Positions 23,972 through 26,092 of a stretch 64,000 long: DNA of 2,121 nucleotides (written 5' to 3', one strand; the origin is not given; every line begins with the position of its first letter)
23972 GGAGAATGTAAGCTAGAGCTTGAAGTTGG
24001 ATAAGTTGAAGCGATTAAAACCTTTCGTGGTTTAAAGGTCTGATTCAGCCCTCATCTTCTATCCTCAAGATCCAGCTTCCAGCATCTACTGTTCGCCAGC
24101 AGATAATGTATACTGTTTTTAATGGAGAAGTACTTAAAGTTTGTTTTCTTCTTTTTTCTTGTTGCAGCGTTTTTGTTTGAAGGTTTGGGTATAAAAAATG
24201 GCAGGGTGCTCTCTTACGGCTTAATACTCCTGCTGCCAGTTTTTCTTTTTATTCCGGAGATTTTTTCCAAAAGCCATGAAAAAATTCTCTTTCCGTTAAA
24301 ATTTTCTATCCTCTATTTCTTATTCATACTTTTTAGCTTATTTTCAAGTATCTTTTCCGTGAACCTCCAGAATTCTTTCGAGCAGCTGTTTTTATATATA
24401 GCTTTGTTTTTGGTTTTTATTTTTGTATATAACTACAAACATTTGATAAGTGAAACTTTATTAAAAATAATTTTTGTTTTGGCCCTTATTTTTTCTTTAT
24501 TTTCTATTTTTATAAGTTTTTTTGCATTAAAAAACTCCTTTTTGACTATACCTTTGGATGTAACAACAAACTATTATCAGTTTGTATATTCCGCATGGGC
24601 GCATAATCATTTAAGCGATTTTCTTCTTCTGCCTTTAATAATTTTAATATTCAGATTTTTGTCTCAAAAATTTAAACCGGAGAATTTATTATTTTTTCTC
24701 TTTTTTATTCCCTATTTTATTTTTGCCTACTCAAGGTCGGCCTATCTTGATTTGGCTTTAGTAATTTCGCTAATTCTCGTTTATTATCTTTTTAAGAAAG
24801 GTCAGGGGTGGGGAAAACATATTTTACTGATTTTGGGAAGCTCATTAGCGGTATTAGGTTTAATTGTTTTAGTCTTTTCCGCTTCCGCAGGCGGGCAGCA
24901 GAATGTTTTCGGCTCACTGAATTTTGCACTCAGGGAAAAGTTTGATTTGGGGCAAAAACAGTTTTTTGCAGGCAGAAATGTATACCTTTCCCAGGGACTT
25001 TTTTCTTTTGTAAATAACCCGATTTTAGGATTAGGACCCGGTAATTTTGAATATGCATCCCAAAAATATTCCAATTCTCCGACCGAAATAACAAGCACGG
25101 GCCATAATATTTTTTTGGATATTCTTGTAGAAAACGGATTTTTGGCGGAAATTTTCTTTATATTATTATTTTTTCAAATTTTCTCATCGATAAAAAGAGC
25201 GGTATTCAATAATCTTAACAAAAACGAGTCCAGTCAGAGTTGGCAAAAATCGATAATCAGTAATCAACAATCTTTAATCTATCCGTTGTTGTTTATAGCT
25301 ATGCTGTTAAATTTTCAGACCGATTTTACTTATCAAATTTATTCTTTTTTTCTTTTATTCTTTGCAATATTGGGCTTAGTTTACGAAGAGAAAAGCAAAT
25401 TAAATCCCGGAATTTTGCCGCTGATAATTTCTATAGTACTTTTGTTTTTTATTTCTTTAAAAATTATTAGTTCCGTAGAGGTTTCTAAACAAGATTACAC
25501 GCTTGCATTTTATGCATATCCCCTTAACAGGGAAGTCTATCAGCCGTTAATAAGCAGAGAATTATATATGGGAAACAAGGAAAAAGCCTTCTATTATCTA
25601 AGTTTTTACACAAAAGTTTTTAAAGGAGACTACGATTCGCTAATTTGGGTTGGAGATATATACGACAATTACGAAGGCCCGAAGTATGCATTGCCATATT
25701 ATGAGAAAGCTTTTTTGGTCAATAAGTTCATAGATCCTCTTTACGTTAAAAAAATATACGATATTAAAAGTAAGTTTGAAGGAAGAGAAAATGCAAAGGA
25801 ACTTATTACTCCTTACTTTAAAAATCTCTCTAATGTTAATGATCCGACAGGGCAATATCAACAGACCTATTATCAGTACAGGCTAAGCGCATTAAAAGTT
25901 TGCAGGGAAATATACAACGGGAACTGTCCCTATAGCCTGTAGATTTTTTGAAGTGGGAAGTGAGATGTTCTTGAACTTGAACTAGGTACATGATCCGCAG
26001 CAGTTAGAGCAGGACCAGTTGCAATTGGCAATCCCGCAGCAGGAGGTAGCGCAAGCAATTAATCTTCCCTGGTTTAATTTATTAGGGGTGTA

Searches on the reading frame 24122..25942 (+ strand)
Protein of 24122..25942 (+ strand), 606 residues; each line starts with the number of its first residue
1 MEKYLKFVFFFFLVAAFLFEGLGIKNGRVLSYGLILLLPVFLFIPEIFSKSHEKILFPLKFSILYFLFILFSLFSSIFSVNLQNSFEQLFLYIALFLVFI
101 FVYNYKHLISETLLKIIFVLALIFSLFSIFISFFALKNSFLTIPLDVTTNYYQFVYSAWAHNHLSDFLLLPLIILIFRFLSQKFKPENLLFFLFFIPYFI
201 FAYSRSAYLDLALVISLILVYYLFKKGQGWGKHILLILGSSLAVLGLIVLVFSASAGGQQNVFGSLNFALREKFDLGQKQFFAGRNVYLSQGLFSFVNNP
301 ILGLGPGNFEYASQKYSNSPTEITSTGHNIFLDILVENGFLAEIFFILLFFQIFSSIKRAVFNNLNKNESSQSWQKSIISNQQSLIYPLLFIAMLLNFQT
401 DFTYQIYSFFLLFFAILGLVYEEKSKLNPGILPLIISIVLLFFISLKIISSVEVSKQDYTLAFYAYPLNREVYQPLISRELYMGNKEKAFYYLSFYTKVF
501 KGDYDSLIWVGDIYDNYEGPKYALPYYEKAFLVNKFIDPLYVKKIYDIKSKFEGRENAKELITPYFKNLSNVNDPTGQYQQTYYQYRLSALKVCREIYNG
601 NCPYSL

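Call 50: search_protein_families(library=pfam, proteins=[window:24122-25942:+], max_evalue=0.001)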
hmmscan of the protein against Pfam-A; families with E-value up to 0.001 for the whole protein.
window:24122-25942:+ (606 aa): 1 family
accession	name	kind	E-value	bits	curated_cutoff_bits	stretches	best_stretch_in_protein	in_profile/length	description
PF04932.20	Wzy_C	-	3.8e-13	49.9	31.7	1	191-347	2-149/149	O-Antigen ligase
